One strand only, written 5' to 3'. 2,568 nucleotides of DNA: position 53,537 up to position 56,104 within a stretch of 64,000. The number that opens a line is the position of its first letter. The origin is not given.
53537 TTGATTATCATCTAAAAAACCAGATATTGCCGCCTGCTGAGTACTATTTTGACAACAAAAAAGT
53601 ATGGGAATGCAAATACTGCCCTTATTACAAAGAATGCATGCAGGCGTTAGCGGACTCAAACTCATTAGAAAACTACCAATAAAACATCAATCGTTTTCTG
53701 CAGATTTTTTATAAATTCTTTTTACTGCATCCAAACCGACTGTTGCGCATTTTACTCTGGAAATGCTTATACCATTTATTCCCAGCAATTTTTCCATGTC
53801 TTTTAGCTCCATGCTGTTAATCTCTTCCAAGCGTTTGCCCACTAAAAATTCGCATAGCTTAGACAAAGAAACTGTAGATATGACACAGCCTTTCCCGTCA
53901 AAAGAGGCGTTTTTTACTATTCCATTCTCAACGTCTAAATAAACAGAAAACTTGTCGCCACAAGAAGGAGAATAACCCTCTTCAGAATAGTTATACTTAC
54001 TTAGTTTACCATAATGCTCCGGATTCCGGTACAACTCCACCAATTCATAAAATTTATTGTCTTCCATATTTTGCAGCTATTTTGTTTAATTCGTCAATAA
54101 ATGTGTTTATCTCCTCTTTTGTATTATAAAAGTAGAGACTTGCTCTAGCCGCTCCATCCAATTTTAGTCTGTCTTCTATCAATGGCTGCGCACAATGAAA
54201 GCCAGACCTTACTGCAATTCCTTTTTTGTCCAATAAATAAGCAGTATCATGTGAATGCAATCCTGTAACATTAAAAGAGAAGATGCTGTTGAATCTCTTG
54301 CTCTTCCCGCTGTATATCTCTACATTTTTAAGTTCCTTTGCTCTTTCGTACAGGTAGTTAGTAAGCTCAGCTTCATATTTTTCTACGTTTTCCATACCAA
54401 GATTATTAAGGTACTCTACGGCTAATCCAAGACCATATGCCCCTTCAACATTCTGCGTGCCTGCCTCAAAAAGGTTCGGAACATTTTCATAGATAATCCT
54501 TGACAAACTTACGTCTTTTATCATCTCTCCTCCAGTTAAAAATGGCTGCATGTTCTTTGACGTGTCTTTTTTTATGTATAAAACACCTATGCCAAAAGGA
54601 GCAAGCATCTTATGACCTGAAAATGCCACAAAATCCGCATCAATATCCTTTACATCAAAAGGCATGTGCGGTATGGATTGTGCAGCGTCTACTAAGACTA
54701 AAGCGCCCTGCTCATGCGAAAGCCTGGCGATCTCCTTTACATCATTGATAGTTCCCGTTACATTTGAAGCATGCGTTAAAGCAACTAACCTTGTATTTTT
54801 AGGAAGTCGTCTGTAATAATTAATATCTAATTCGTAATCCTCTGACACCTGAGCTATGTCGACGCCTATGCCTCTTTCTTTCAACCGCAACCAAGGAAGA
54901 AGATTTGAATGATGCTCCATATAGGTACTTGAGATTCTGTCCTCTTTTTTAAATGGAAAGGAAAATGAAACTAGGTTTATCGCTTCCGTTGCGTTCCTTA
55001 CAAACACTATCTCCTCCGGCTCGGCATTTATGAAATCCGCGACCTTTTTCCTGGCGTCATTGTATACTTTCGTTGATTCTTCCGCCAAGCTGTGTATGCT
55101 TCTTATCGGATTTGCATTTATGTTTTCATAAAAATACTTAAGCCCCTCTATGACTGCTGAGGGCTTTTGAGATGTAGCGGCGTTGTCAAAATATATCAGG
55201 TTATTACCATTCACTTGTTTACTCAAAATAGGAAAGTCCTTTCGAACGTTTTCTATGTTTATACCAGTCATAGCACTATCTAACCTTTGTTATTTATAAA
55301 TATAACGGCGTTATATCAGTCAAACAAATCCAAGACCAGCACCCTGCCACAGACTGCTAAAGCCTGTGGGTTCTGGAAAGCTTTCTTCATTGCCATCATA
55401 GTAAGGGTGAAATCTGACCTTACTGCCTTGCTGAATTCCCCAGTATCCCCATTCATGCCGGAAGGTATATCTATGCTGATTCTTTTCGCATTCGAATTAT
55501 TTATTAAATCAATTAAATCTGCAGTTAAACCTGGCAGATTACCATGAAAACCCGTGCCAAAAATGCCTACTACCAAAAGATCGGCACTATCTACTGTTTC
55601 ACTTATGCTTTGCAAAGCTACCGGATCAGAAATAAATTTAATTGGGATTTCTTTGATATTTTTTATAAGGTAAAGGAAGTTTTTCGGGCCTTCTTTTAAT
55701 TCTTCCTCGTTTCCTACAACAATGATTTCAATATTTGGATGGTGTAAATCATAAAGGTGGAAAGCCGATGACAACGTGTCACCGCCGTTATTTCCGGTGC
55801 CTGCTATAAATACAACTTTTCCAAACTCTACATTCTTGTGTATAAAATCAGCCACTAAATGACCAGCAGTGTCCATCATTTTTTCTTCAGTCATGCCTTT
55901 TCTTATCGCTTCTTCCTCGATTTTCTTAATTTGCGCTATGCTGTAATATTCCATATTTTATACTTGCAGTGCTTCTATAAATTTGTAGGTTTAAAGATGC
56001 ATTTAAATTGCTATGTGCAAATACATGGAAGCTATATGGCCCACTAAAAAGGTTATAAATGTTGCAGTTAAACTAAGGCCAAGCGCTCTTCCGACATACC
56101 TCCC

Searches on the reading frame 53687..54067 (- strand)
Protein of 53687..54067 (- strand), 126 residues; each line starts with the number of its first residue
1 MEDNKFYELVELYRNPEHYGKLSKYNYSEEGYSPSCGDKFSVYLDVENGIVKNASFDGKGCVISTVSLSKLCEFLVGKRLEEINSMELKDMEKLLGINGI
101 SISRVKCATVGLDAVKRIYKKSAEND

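Call 6: search_protein_families(library=pfam, proteins=[window:53687-54067:-], max_evalue=0.01)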
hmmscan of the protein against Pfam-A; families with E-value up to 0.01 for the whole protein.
window:53687-54067:- (126 aa): 1 family
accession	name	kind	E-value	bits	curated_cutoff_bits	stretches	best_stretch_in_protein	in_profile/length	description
PF01592.21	NifU_N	-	4.3e-16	59.6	22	1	9-117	6-115/127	NifU-like N terminal domain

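Call 7: search_protein_families(library=ncbifam, proteins=[window:53687-54067:-], max_evalue=0.01)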
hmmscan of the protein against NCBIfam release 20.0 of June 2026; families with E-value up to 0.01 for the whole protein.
window:53687-54067:- (126 aa): 4 families
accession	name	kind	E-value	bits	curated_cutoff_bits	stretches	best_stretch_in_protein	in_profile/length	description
TIGR01994.1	SUF_scaf_2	equivalog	7.1e-20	71.4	92.5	1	9-88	9-88/137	Fe-S cluster assembly sulfur transfer protein SufU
TIGR03419.1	NifU_clost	equivalog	1.8e-14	54.2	187.9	1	9-120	5-114/121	Fe-S cluster assembly scaffold protein NifU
TIGR01999.1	iscU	equivalog_domain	2.6e-10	40.5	192.4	1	9-119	5-116/124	Fe-S cluster assembly scaffold IscU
TIGR02000.1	NifU_proper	equivalog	5.6e-09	35.8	273.3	1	10-116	9-115/290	Fe-S cluster assembly protein NifU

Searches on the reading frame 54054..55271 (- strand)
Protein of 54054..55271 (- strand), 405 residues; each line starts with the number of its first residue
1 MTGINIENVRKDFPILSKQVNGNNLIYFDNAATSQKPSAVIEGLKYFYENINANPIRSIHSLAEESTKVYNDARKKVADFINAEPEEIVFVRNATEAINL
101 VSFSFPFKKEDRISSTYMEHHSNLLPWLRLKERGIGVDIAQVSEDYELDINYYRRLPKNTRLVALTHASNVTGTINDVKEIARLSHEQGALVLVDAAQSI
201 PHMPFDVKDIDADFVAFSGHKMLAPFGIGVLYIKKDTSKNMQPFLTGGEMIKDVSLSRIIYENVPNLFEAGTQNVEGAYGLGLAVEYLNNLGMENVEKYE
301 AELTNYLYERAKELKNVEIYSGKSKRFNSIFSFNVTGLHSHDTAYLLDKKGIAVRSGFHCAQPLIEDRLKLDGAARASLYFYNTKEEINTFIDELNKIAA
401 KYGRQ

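Call 6: search_protein_families(library=pfam, proteins=[window:54054-55271:-], max_evalue=0.01)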
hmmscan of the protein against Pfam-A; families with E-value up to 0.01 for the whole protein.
window:54054-55271:- (405 aa): 5 families
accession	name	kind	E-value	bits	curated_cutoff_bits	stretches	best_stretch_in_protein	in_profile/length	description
PF00266.25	Aminotran_5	-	1.2e-133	446.1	21.5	1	26-391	1-371/371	Aminotransferase class-V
PF00155.27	Aminotran_1_2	-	2.6e-07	30.6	19.7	1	67-197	41-187/361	Aminotransferase class I and II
PF01053.26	Cys_Met_Meta_PP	-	7.6e-06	25.2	27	1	153-223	131-200/381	Cys/Met metabolism PLP-dependent enzyme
PF01041.23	DegT_DnrJ_EryC1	-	0.0068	16.1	19.8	0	76-201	32-151/360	DegT/DnrJ/EryC1/StrS aminotransferase family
PF01212.27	Beta_elim_lyase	-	0.0074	16.1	27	0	158-250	127-230/288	Beta-eliminating lyase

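Call 7: search_protein_families(library=ncbifam, proteins=[window:54054-55271:-], max_evalue=0.01)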
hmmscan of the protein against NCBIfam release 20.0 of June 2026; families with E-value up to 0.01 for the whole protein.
window:54054-55271:- (405 aa): 54 families (the best 25 are shown)
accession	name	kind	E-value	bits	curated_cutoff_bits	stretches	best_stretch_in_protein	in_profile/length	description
TIGR01979.1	sufS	subfamily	3.2e-148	493.9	475.1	1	7-401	1-401/403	SufS family cysteine desulfurase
NF041166.1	f2_encap_cargo1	exception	2.2e-139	466.4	800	1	4-398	225-623/623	family 2A encapsulin nanocompartment cargo protein cysteine desulfurase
NF006791.0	PRK09295.1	equivalog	3e-109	365.8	661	1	5-399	4-402/406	cysteine desulfurase SufS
NF008126.0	PRK10874.1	equivalog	5.3e-96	322.2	607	1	1-397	1-394/401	cysteine desulfurase CsdA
TIGR03392.1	FeS_syn_CsdA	equivalog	5.5e-95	318.8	493.6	1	5-396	2-390/398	cysteine desulfurase CsdA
TIGR01977.1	am_tr_V_EF2568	hypoth_equivalog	1.3e-82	277.9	377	1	26-398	1-376/376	cysteine desulfurase family protein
TIGR01976.1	am_tr_V_VC1184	hypoth_equivalog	2.1e-70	238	352.35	1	5-393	2-399/401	cysteine desulfurase-like protein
NF040779.1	Sec_lyase_SclA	exception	2e-56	191.5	525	1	26-398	1-376/378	selenocysteine lyase SclA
TIGR03402.1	FeS_nifS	equivalog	2.3e-56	191.2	530.75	1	26-401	1-372/379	cysteine desulfurase NifS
TIGR03235.1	DNA_S_dndA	equivalog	8.7e-44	150.2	480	1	27-362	1-326/353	cysteine desulfurase DndA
NF010611.0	PRK14012.1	equivalog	6e-42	144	548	1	26-367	7-337/406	IscS subfamily cysteine desulfurase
TIGR02006.1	IscS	equivalog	1.5e-39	136.1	643.2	1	25-367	4-333/402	IscS subfamily cysteine desulfurase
TIGR03403.1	nifS_epsilon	equivalog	1.2e-36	126.3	587.7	1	26-399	1-373/382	NifS family cysteine desulfurase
NF002806.0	PRK02948.1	subfamily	6.1e-29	101.2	304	1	25-361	1-324/381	IscS subfamily cysteine desulfurase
TIGR04343.1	egtE_PLP_lyase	equivalog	1e-17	64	400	1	63-304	49-280/370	ergothioneine biosynthesis PLP-dependent enzyme EgtE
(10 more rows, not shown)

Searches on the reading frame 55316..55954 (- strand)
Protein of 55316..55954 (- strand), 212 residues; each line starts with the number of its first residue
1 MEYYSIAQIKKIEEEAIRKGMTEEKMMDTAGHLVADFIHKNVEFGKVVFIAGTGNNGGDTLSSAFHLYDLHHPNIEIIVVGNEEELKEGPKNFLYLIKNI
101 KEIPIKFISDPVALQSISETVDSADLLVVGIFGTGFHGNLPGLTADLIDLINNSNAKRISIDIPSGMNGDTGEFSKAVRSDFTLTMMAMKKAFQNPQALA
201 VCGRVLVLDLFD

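Call 6: search_protein_families(library=pfam, proteins=[window:55316-55954:-], max_evalue=0.01)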
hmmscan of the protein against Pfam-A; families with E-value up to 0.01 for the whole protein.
window:55316-55954:- (212 aa): 1 family
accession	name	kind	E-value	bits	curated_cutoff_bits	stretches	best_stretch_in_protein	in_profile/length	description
PF03853.21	YjeF_N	-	3.2e-31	109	24.9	1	24-191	2-168/169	YjeF-related protein N-terminus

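Call 7: search_protein_families(library=ncbifam, proteins=[window:55316-55954:-], max_evalue=0.01)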
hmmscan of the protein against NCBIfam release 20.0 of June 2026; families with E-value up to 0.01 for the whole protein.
window:55316-55954:- (212 aa): 2 families
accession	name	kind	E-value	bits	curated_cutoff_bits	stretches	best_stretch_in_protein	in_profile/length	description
TIGR00197.1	yjeF_nterm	hypoth_equivalog_domain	3.6e-33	115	88.6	1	7-211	7-203/206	NAD(P)H-hydrate epimerase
NF007856.0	PRK10565.1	equivalog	2e-14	53.2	703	1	6-206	20-213/510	bifunctional ADP-dependent NAD(P)H-hydrate dehydratase/NAD(P)H-hydrate epimerase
